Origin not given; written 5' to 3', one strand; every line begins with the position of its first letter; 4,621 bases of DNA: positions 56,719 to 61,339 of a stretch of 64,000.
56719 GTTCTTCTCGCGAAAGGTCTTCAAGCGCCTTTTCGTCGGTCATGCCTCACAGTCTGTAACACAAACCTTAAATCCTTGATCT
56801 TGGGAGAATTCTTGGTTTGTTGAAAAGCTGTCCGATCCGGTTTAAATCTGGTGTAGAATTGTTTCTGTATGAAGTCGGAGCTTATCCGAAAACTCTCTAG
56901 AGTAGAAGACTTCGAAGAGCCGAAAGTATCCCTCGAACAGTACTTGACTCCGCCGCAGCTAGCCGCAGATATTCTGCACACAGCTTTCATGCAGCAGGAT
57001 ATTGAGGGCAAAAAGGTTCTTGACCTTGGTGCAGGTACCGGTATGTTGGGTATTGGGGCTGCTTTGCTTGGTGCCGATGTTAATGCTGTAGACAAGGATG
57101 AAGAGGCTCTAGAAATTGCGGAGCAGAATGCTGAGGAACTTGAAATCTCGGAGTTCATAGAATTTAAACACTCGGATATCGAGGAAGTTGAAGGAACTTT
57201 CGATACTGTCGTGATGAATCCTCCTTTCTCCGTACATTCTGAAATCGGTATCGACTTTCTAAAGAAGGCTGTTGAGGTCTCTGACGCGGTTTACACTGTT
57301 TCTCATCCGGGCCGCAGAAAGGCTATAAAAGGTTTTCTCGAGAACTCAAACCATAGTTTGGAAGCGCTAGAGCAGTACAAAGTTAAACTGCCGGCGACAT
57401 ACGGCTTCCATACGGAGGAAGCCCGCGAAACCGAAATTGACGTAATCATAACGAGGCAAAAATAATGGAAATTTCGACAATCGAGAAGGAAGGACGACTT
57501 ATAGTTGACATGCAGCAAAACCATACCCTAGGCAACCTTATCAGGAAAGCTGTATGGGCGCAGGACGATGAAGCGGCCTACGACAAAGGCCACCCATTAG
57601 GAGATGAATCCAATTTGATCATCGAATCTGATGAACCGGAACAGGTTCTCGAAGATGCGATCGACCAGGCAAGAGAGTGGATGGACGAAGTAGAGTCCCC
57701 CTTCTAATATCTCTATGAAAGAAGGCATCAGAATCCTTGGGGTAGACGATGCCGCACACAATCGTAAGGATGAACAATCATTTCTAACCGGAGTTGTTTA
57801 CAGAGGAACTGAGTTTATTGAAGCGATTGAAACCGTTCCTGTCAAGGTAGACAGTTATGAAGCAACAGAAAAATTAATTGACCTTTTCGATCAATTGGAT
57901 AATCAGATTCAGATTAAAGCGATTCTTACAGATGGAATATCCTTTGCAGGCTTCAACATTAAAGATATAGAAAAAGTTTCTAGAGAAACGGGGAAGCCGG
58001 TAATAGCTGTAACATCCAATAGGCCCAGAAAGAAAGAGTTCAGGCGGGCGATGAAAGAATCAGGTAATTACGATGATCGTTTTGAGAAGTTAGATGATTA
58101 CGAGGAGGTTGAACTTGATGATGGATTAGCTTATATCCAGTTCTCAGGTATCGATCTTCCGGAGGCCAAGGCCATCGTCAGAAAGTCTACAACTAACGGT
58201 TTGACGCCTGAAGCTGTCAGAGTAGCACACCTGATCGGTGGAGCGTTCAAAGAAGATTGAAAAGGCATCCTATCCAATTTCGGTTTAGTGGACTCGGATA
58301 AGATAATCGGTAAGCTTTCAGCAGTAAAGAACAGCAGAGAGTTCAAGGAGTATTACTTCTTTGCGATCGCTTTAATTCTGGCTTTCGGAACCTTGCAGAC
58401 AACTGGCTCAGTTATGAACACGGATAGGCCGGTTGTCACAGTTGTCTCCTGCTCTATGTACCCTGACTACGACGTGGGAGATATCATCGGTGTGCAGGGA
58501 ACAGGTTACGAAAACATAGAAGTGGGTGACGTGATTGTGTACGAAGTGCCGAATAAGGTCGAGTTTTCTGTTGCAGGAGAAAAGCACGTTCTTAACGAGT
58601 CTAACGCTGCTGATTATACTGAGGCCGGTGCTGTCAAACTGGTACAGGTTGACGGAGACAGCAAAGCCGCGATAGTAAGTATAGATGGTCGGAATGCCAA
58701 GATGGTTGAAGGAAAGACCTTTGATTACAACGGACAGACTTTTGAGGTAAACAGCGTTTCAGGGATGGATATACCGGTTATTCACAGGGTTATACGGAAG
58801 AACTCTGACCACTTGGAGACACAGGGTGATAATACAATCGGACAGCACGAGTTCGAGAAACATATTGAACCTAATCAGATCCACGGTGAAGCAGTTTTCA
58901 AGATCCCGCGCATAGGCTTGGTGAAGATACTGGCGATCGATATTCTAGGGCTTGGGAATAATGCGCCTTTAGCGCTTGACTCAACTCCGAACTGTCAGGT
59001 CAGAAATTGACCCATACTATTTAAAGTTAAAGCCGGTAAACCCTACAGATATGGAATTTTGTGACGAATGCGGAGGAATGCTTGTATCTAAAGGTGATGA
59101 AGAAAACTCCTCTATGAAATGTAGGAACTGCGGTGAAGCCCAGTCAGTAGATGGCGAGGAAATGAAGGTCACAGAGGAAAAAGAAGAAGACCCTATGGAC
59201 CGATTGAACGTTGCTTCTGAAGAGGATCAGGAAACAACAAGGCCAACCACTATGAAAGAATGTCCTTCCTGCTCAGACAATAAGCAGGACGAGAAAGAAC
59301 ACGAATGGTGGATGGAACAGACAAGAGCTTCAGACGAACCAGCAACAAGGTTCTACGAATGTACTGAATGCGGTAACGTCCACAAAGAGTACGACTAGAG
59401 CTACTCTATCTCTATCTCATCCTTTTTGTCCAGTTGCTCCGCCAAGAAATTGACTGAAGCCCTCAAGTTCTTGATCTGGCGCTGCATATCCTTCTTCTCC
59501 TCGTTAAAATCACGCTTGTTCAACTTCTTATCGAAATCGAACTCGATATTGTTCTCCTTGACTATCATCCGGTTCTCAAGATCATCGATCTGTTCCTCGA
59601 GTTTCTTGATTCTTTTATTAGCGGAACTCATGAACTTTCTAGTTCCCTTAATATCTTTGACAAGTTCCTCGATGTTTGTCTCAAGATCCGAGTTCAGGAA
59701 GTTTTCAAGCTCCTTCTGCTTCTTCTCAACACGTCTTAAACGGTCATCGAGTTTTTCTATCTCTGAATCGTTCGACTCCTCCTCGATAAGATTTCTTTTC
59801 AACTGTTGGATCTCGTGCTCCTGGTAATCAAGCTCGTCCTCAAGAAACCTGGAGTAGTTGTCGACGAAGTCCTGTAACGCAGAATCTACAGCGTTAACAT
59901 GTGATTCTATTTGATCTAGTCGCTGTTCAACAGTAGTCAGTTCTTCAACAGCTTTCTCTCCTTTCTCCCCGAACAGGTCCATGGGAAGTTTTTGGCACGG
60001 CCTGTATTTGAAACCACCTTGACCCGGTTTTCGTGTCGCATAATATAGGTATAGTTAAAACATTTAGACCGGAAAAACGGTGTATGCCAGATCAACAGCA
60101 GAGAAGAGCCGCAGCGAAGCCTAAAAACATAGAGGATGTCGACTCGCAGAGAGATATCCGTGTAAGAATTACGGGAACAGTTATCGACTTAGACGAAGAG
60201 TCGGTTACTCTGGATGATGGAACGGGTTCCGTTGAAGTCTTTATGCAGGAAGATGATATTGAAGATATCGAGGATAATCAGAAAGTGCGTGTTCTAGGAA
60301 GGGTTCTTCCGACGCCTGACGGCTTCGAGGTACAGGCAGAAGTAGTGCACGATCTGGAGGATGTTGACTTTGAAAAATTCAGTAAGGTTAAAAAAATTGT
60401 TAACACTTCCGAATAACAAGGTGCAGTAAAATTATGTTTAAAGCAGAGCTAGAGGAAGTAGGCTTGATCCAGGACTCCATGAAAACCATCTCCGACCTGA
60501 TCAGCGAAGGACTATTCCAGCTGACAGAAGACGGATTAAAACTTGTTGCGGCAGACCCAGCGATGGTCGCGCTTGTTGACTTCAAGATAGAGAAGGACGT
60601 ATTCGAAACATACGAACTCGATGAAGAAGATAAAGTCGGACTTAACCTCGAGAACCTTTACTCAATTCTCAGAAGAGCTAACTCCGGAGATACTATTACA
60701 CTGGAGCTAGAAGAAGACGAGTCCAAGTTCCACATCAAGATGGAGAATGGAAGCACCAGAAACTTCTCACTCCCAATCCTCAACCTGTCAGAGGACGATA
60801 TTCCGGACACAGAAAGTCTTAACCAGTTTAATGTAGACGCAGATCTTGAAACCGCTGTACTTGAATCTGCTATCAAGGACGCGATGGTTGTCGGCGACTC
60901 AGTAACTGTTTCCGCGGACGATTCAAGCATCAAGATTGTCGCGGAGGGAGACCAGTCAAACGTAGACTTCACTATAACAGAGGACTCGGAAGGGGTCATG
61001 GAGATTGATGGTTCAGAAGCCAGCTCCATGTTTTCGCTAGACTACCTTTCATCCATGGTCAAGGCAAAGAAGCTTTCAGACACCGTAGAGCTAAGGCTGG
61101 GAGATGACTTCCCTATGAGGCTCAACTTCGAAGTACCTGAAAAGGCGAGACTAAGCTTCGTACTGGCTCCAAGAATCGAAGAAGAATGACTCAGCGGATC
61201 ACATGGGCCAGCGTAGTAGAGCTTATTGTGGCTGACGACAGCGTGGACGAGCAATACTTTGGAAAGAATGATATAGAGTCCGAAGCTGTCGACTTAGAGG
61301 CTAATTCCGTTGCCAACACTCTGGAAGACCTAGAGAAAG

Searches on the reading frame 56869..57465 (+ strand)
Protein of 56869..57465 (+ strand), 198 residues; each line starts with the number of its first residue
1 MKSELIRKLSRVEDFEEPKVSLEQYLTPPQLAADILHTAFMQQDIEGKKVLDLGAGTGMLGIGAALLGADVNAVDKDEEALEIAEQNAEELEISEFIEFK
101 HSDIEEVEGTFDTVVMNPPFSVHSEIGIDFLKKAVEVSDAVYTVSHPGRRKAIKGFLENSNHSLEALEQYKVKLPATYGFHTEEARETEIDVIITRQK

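Call 84: search_protein_families(library=pfam, max_evalue=0.00001, proteins=[window:56869-57465:+])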
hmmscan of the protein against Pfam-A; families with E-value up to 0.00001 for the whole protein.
window:56869-57465:+ (198 aa): 11 families
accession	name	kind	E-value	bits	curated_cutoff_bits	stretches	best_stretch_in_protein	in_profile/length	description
PF05175.20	MTS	-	6.7e-18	65.3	23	1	34-135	21-127/170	Methyltransferase small domain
PF06325.19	PrmA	-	9.6e-13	48.7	22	1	42-117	157-233/296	Ribosomal protein L11 methyltransferase (PrmA)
PF13847.12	Methyltransf_31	-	1e-12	48.4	27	1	46-120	3-84/145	Methyltransferase domain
PF03602.21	Cons_hypoth95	-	4.4e-12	46.5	24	1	41-133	36-138/182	Conserved hypothetical protein 95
PF13649.12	Methyltransf_25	-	1e-09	39.4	27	1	50-122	1-76/97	Methyltransferase domain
PF01170.24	UPF0020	-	3e-08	34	22.3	1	56-121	38-132/197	RMKL-like, methyltransferase domain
PF02475.24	TRM5-TYW2_MTfase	-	1.3e-07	32.2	28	1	42-136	32-125/164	TRM5/TYW2 methyltransferase domain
PF08242.18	Methyltransf_12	-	2.6e-07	31.7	30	1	51-117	1-72/98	Methyltransferase domain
PF10294.15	Methyltransf_16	-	8.1e-07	29.4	21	1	40-95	40-98/174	Lysine methyltransferase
PF08241.18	Methyltransf_11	-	1.6e-06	29.1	21.2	1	51-117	1-67/95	Methyltransferase domain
PF13489.12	Methyltransf_23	-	6.8e-06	26.4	27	0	31-117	8-88/164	Methyltransferase domain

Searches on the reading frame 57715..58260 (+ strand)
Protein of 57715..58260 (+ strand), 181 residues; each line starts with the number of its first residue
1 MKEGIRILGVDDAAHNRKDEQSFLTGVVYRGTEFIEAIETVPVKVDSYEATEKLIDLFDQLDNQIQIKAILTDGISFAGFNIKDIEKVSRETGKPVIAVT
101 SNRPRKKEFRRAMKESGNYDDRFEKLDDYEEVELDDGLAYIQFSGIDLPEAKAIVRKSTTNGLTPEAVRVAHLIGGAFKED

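Call 84: search_protein_families(library=pfam, max_evalue=0.00001, proteins=[window:57715-58260:+])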
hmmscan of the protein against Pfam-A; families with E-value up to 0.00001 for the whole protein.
window:57715-58260:+ (181 aa): 1 family
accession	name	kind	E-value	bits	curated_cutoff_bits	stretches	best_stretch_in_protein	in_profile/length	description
PF01949.23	Endo_dU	-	1.9e-45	154.9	32.7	1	4-177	2-180/182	Endonuclease dU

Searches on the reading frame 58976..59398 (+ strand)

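Call 84: search_protein_families(library=pfam, max_evalue=0.00001, proteins=[window:58976-59398:+])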
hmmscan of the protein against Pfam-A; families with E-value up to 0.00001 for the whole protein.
window:58976-59398:+ (140 aa): 2 families
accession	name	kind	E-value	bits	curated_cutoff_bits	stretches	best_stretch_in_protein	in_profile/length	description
PF01096.23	Zn_ribbon_TFIIS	-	6.1e-11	42.4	21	1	95-135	2-37/39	Transcription factor S-II (TFIIS)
PF02150.21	Zn_ribbon_RPB9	-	1.1e-08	35.3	25.2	1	26-53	1-28/36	RNA polymerases M/15 Kd subunit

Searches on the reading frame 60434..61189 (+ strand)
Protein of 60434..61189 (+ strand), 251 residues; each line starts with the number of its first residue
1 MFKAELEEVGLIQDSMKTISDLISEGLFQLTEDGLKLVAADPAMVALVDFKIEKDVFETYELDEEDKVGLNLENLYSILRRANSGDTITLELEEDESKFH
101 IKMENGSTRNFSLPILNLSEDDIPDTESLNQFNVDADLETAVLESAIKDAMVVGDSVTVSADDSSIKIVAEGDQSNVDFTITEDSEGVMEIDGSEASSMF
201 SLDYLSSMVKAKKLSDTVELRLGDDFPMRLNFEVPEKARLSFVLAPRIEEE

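Call 62: search_protein_families(library=pfam, max_evalue=0.01, proteins=[window:60434-61189:+])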
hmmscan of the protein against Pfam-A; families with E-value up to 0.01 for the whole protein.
window:60434-61189:+ (251 aa): 2 families
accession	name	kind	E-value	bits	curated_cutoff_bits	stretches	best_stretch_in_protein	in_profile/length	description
PF00705.23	PCNA_N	-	2.3e-18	66.6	20.3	1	1-109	1-109/127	Proliferating cell nuclear antigen, N-terminal domain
PF02747.20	PCNA_C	-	9.2e-14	52.2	23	1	144-246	19-127/128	Proliferating cell nuclear antigen, C-terminal domain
